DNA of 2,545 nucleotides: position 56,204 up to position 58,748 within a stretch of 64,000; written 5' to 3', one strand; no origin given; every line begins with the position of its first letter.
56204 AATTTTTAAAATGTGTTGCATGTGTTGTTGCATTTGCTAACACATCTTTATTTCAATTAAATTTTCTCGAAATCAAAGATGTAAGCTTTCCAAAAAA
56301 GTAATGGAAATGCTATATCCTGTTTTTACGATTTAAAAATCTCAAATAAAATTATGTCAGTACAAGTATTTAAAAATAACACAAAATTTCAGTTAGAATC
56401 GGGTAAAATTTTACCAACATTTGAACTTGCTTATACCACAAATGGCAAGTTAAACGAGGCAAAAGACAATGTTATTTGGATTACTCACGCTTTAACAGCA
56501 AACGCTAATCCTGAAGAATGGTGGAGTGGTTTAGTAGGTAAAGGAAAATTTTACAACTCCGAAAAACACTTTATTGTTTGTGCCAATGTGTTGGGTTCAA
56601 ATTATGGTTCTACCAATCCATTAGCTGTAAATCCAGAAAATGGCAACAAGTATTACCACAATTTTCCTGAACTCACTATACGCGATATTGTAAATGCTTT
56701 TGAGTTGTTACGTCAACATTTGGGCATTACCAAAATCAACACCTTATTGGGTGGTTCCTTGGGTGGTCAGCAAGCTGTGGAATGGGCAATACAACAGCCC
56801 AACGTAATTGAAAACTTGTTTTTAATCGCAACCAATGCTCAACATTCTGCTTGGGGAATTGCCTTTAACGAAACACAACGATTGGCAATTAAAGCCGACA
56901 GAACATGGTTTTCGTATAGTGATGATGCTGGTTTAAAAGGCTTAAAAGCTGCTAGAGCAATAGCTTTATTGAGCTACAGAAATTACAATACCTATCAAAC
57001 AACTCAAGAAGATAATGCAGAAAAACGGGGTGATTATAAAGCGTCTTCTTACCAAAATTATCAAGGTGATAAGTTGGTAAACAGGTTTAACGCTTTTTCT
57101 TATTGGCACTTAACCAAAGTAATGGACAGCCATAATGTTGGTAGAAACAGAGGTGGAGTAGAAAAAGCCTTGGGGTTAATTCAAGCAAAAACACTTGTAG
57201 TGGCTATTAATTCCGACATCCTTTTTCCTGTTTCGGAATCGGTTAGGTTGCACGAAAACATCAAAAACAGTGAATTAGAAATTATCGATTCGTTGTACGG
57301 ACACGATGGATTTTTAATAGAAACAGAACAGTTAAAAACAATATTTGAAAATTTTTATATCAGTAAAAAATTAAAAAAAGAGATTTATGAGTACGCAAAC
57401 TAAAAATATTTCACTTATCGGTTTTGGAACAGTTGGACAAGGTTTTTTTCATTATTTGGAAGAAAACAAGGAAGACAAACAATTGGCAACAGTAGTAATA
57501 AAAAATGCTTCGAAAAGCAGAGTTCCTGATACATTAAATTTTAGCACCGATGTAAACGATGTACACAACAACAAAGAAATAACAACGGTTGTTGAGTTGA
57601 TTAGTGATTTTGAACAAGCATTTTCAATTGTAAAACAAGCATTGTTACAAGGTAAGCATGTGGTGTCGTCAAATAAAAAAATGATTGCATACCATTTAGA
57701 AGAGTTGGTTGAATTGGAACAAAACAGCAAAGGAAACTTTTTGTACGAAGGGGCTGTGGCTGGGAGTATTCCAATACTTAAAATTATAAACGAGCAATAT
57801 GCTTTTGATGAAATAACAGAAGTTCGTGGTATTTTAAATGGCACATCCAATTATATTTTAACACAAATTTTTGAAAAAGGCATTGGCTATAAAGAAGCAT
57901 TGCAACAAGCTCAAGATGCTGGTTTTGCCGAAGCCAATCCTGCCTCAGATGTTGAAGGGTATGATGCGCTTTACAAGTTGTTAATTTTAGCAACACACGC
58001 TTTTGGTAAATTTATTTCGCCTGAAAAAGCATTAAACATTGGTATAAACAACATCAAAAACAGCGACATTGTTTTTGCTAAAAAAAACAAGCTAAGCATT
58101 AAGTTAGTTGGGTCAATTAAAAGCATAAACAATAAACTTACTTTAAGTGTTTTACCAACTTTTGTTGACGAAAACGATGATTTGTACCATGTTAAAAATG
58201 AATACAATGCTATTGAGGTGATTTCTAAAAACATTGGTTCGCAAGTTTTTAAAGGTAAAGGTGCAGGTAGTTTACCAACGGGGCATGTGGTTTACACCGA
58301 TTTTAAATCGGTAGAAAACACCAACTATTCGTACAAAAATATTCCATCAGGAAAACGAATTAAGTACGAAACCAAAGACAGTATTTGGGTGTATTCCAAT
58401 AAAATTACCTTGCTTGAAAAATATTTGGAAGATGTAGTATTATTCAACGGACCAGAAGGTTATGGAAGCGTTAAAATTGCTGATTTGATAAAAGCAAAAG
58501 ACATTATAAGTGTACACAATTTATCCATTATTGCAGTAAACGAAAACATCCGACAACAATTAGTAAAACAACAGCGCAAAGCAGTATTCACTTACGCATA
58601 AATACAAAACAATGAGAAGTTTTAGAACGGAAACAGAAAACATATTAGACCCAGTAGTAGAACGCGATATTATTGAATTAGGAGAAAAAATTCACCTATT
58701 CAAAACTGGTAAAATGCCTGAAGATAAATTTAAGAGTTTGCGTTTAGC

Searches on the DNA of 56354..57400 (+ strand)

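Call 11: search_rna_families(sources=[L001, L002, L003, L004, L005, L006, L007, L008, L009, L010, L011, L012, L013, L014, L015, L016, L017, L018, L019, L020], threshold=gathering)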
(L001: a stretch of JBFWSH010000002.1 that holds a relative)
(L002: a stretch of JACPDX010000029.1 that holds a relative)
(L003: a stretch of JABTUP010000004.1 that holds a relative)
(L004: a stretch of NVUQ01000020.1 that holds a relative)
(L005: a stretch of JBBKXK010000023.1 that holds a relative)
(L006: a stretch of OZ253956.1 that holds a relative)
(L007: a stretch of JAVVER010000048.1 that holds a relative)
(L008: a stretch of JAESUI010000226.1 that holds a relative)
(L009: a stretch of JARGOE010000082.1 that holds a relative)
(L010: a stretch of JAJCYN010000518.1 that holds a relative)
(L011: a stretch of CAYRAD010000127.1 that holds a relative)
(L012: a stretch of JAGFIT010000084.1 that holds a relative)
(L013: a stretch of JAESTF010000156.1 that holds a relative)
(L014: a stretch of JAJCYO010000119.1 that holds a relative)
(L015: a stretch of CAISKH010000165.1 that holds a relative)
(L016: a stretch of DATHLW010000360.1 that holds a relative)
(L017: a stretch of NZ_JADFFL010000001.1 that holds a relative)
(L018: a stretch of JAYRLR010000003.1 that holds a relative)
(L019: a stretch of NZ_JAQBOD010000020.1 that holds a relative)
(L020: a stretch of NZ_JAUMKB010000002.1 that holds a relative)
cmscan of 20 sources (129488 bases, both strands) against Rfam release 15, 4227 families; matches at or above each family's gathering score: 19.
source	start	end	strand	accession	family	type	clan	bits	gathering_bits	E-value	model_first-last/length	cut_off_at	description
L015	418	527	+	RF00162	SAM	Cis-reg; riboswitch;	CL00012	79.9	44.4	7.2e-17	1-108/108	no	SAM riboswitch aptamer (S box leader)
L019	2674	2783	+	RF00162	SAM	Cis-reg; riboswitch;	CL00012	79.9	44.4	7.1e-17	1-108/108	no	SAM riboswitch aptamer (S box leader)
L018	1260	1371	+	RF00162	SAM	Cis-reg; riboswitch;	CL00012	76.5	44.4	6.7e-16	1-108/108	no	SAM riboswitch aptamer (S box leader)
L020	1213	1323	+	RF00162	SAM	Cis-reg; riboswitch;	CL00012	76.5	44.4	6.7e-16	1-108/108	no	SAM riboswitch aptamer (S box leader)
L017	2636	2749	+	RF00162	SAM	Cis-reg; riboswitch;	CL00012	75.5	44.4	1.3e-15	1-108/108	no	SAM riboswitch aptamer (S box leader)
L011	38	170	+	RF00162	SAM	Cis-reg; riboswitch;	CL00012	67.7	44.4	2.5e-13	1-108/108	no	SAM riboswitch aptamer (S box leader)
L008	2631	2752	+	RF00162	SAM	Cis-reg; riboswitch;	CL00012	67.4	44.4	3.1e-13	1-108/108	no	SAM riboswitch aptamer (S box leader)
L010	2584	2715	+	RF00162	SAM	Cis-reg; riboswitch;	CL00012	67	44.4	4.1e-13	1-108/108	no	SAM riboswitch aptamer (S box leader)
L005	2599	2729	+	RF00162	SAM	Cis-reg; riboswitch;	CL00012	66.4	44.4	5.7e-13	1-108/108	no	SAM riboswitch aptamer (S box leader)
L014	2618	2749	+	RF00162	SAM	Cis-reg; riboswitch;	CL00012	66.4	44.4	6e-13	1-108/108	no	SAM riboswitch aptamer (S box leader)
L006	2587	2716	+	RF00162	SAM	Cis-reg; riboswitch;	CL00012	65.3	44.4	1.3e-12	1-108/108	no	SAM riboswitch aptamer (S box leader)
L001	2627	2752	+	RF00162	SAM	Cis-reg; riboswitch;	CL00012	65.1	44.4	1.4e-12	1-108/108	no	SAM riboswitch aptamer (S box leader)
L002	716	840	+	RF00162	SAM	Cis-reg; riboswitch;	CL00012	64.8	44.4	1.8e-12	1-108/108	no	SAM riboswitch aptamer (S box leader)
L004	2585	2715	+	RF00162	SAM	Cis-reg; riboswitch;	CL00012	64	44.4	3e-12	1-108/108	no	SAM riboswitch aptamer (S box leader)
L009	2623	2752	+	RF00162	SAM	Cis-reg; riboswitch;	CL00012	64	44.4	3e-12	1-108/108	no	SAM riboswitch aptamer (S box leader)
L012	2606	2749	+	RF00162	SAM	Cis-reg; riboswitch;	CL00012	63.9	44.4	3.2e-12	1-108/108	no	SAM riboswitch aptamer (S box leader)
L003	1066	1195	+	RF00162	SAM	Cis-reg; riboswitch;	CL00012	62.4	44.4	8.8e-12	1-108/108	no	SAM riboswitch aptamer (S box leader)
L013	1221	1345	+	RF00162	SAM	Cis-reg; riboswitch;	CL00012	58.8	44.4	9.8e-11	1-108/108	no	SAM riboswitch aptamer (S box leader)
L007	701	836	+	RF00162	SAM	Cis-reg; riboswitch;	CL00012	55.6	44.4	8.2e-10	1-108/108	no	SAM riboswitch aptamer (S box leader)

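Call 12: search_rna_families(sources=[L021, L022, L023, L024, L025, L026, L027, L028, L029, L030, L031, L032, L033, L034, L035, L036, L037, L038, L039, L040], threshold=gathering)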
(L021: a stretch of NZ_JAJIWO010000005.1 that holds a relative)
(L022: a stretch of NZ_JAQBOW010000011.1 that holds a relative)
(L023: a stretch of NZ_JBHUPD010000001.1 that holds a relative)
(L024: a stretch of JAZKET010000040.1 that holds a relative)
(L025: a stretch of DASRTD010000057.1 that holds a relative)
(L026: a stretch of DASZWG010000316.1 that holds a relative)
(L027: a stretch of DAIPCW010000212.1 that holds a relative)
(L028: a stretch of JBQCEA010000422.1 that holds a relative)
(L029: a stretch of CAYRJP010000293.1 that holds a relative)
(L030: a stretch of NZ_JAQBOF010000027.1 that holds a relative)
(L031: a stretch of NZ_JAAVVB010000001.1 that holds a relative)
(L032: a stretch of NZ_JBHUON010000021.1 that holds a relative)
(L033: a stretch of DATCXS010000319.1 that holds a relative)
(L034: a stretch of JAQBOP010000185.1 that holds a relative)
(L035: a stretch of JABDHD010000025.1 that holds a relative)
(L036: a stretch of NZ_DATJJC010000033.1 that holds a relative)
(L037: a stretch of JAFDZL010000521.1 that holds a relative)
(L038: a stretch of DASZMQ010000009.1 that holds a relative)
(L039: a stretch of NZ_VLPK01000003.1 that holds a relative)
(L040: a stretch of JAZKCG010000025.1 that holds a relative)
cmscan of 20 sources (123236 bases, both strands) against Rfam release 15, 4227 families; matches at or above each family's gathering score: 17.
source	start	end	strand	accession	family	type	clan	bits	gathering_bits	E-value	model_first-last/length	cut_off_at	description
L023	1295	1404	+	RF00162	SAM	Cis-reg; riboswitch;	CL00012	81.8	44.4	1.9e-17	1-108/108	no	SAM riboswitch aptamer (S box leader)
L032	2689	2798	+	RF00162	SAM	Cis-reg; riboswitch;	CL00012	81.6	44.4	2.1e-17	1-108/108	no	SAM riboswitch aptamer (S box leader)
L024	2698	2807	+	RF00162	SAM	Cis-reg; riboswitch;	CL00012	81.5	44.4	2.3e-17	1-108/108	no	SAM riboswitch aptamer (S box leader)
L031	2679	2788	+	RF00162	SAM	Cis-reg; riboswitch;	CL00012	81.5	44.4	2.3e-17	1-108/108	no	SAM riboswitch aptamer (S box leader)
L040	1333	1442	+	RF00162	SAM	Cis-reg; riboswitch;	CL00012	81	44.4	3.1e-17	1-108/108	no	SAM riboswitch aptamer (S box leader)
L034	1251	1360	+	RF00162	SAM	Cis-reg; riboswitch;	CL00012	80.7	44.4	3.9e-17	1-108/108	no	SAM riboswitch aptamer (S box leader)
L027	1295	1404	+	RF00162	SAM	Cis-reg; riboswitch;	CL00012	80.6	44.4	4.3e-17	1-108/108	no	SAM riboswitch aptamer (S box leader)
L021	1281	1390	+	RF00162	SAM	Cis-reg; riboswitch;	CL00012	79.8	44.4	7.3e-17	1-108/108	no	SAM riboswitch aptamer (S box leader)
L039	1304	1413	+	RF00162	SAM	Cis-reg; riboswitch;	CL00012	79.8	44.4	7.3e-17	1-108/108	no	SAM riboswitch aptamer (S box leader)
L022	1698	1807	+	RF00162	SAM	Cis-reg; riboswitch;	CL00012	79.3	44.4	1e-16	1-108/108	no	SAM riboswitch aptamer (S box leader)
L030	1786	1895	+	RF00162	SAM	Cis-reg; riboswitch;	CL00012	79.1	44.4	1.2e-16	1-108/108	no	SAM riboswitch aptamer (S box leader)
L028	2510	2621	+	RF00162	SAM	Cis-reg; riboswitch;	CL00012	78.6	44.4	1.6e-16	1-108/108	no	SAM riboswitch aptamer (S box leader)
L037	1248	1359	+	RF00162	SAM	Cis-reg; riboswitch;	CL00012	78.6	44.4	1.6e-16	1-108/108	no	SAM riboswitch aptamer (S box leader)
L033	2676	2785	+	RF00162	SAM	Cis-reg; riboswitch;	CL00012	77.4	44.4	3.5e-16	1-108/108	no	SAM riboswitch aptamer (S box leader)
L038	2500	2611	+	RF00162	SAM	Cis-reg; riboswitch;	CL00012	77.2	44.4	4e-16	1-108/108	no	SAM riboswitch aptamer (S box leader)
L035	1023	1132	+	RF00162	SAM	Cis-reg; riboswitch;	CL00012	76.8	44.4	5.4e-16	1-108/108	no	SAM riboswitch aptamer (S box leader)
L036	1248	1359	+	RF00162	SAM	Cis-reg; riboswitch;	CL00012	76.4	44.4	7e-16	1-108/108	no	SAM riboswitch aptamer (S box leader)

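Call 13: search_rna_families(sources=[L041, L042, L043, L044, L045, L046, L047, L048, L049, L050, L051, L052, L053, L054, L055, L056, L057, L058, L059, L060], threshold=gathering)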
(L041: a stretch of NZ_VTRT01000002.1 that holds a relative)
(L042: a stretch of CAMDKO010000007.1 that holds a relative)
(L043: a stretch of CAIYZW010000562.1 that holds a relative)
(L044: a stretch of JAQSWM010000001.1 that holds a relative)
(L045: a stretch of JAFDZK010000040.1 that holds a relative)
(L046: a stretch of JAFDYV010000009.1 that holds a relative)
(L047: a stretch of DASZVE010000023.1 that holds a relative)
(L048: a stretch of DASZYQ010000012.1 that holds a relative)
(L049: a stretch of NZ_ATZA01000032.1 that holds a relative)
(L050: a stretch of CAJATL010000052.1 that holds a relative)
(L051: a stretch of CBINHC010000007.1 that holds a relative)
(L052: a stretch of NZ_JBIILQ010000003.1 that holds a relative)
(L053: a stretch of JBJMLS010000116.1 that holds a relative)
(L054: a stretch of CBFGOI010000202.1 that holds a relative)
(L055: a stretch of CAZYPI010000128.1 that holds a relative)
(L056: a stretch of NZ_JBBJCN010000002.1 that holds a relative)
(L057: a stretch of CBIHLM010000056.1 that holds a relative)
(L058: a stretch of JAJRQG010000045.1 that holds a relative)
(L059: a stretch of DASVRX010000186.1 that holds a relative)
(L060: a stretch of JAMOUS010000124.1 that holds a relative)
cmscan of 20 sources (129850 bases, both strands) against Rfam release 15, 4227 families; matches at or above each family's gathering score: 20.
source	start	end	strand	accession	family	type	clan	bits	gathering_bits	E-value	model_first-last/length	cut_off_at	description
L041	1325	1428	+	RF00162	SAM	Cis-reg; riboswitch;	CL00012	83.8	44.4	5.1e-18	1-108/108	no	SAM riboswitch aptamer (S box leader)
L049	2751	2861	+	RF00162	SAM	Cis-reg; riboswitch;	CL00012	81.5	44.4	2.5e-17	1-108/108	no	SAM riboswitch aptamer (S box leader)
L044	2691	2795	+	RF00162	SAM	Cis-reg; riboswitch;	CL00012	81.2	44.4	3e-17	1-108/108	no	SAM riboswitch aptamer (S box leader)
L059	2723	2834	+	RF00162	SAM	Cis-reg; riboswitch;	CL00012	75.6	44.4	1.3e-15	1-108/108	no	SAM riboswitch aptamer (S box leader)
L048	1162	1274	+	RF00162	SAM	Cis-reg; riboswitch;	CL00012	74.6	44.4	2.5e-15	1-108/108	no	SAM riboswitch aptamer (S box leader)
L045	1247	1359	+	RF00162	SAM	Cis-reg; riboswitch;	CL00012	73.1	44.4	6.8e-15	1-108/108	no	SAM riboswitch aptamer (S box leader)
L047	1171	1283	+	RF00162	SAM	Cis-reg; riboswitch;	CL00012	73.1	44.4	6.8e-15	1-108/108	no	SAM riboswitch aptamer (S box leader)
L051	2706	2806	+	RF00162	SAM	Cis-reg; riboswitch;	CL00012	72.8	44.4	8.4e-15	1-108/108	no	SAM riboswitch aptamer (S box leader)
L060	1410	1521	+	RF00162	SAM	Cis-reg; riboswitch;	CL00012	71.8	44.4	1.6e-14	1-108/108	no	SAM riboswitch aptamer (S box leader)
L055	1367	1476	+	RF00162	SAM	Cis-reg; riboswitch;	CL00012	70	44.4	5.3e-14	1-108/108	no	SAM riboswitch aptamer (S box leader)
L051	1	117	-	RF00174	Cobalamin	Cis-reg; riboswitch;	CL00101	69.2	31.5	1.1e-14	1-116/189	3'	Cobalamin riboswitch aptamer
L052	1299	1405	+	RF00162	SAM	Cis-reg; riboswitch;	CL00012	68.5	44.4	1.5e-13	1-108/108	no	SAM riboswitch aptamer (S box leader)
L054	287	402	+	RF00162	SAM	Cis-reg; riboswitch;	CL00012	67.5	44.4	2.9e-13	1-108/108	no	SAM riboswitch aptamer (S box leader)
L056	2708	2823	+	RF00162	SAM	Cis-reg; riboswitch;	CL00012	67.5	44.4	2.8e-13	1-108/108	no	SAM riboswitch aptamer (S box leader)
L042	1278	1384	+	RF00162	SAM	Cis-reg; riboswitch;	CL00012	66.6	44.4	5.2e-13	1-108/108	no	SAM riboswitch aptamer (S box leader)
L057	2711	2826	+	RF00162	SAM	Cis-reg; riboswitch;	CL00012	65.6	44.4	1e-12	1-108/108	no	SAM riboswitch aptamer (S box leader)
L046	768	871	+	RF00162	SAM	Cis-reg; riboswitch;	CL00012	65.2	44.4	1.3e-12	1-108/108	no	SAM riboswitch aptamer (S box leader)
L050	5253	5325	+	RF00005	tRNA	Gene; tRNA;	CL00001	62.9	29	5.7e-11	1-71/71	no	tRNA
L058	2574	2683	+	RF00162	SAM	Cis-reg; riboswitch;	CL00012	60.6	44.4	2.8e-11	1-108/108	no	SAM riboswitch aptamer (S box leader)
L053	2679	2812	+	RF00162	SAM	Cis-reg; riboswitch;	CL00012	53.5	44.4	3.5e-09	1-108/108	no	SAM riboswitch aptamer (S box leader)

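Call 14: search_rna_families(sources=[L061, L062, L063, L064, L065, L066, L067, L068, L069, L070, L071, L072, L073, L074, L075, L076, L077, L078, L079, L080], threshold=gathering)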
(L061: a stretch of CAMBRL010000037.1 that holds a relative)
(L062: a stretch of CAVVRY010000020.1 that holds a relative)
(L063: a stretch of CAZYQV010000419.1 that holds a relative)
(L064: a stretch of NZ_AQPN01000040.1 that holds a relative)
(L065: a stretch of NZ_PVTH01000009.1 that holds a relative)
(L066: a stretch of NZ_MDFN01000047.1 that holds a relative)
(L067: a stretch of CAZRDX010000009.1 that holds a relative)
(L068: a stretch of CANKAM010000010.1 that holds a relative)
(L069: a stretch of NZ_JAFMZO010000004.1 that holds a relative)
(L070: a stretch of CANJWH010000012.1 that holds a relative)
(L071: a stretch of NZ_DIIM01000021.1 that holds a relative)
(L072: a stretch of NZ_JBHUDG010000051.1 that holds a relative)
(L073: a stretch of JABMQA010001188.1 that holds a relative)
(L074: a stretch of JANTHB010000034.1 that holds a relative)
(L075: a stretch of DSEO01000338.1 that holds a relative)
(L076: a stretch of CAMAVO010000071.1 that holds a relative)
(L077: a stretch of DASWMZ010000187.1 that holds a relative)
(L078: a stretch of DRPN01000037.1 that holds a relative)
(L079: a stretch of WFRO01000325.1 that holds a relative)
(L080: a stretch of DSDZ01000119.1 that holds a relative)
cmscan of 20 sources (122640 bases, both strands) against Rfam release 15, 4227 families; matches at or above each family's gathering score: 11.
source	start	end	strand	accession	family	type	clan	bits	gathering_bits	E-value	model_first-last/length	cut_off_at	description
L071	1290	1402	+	RF00162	SAM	Cis-reg; riboswitch;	CL00012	88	44.4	2.9e-19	1-108/108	no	SAM riboswitch aptamer (S box leader)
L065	1296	1406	+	RF00162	SAM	Cis-reg; riboswitch;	CL00012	79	44.4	1.2e-16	1-108/108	no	SAM riboswitch aptamer (S box leader)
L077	2725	2835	+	RF00162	SAM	Cis-reg; riboswitch;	CL00012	76.8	44.4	5.4e-16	1-108/108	no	SAM riboswitch aptamer (S box leader)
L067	1441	1547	+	RF00162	SAM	Cis-reg; riboswitch;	CL00012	76.5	44.4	6.6e-16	1-108/108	no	SAM riboswitch aptamer (S box leader)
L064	1288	1398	+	RF00162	SAM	Cis-reg; riboswitch;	CL00012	74.9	44.4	1.9e-15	1-108/108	no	SAM riboswitch aptamer (S box leader)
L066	1288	1398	+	RF00162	SAM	Cis-reg; riboswitch;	CL00012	74.1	44.4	3.1e-15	1-108/108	no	SAM riboswitch aptamer (S box leader)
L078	1350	1459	+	RF00162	SAM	Cis-reg; riboswitch;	CL00012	73.6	44.4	4.6e-15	1-108/108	no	SAM riboswitch aptamer (S box leader)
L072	1175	1278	+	RF00162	SAM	Cis-reg; riboswitch;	CL00012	69.8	44.4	5.6e-14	1-108/108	no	SAM riboswitch aptamer (S box leader)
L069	2714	2827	+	RF00162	SAM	Cis-reg; riboswitch;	CL00012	64.6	44.4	1.8e-12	1-108/108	no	SAM riboswitch aptamer (S box leader)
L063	2690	2827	+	RF00162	SAM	Cis-reg; riboswitch;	CL00012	52.9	44.4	4.8e-09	4-105/108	no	SAM riboswitch aptamer (S box leader)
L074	1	94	+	RF00162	SAM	Cis-reg; riboswitch;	CL00012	44.4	44.4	1.4e-06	17-108/108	5'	SAM riboswitch aptamer (S box leader)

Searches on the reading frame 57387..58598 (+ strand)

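Call 54: search_protein_families(library=pfam, proteins=[window:57387-58598:+], max_evalue=0.00001)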
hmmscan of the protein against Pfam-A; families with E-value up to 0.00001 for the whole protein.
window:57387-58598:+ (404 aa): 2 families
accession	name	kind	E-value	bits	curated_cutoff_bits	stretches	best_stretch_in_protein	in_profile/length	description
PF00742.24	Homoserine_dh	-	7.3e-51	172.9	22.9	1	129-305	1-171/173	Homoserine dehydrogenase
PF03447.22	NAD_binding_3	-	3.2e-10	41.2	24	1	12-121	1-116/116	Homoserine dehydrogenase, NAD binding domain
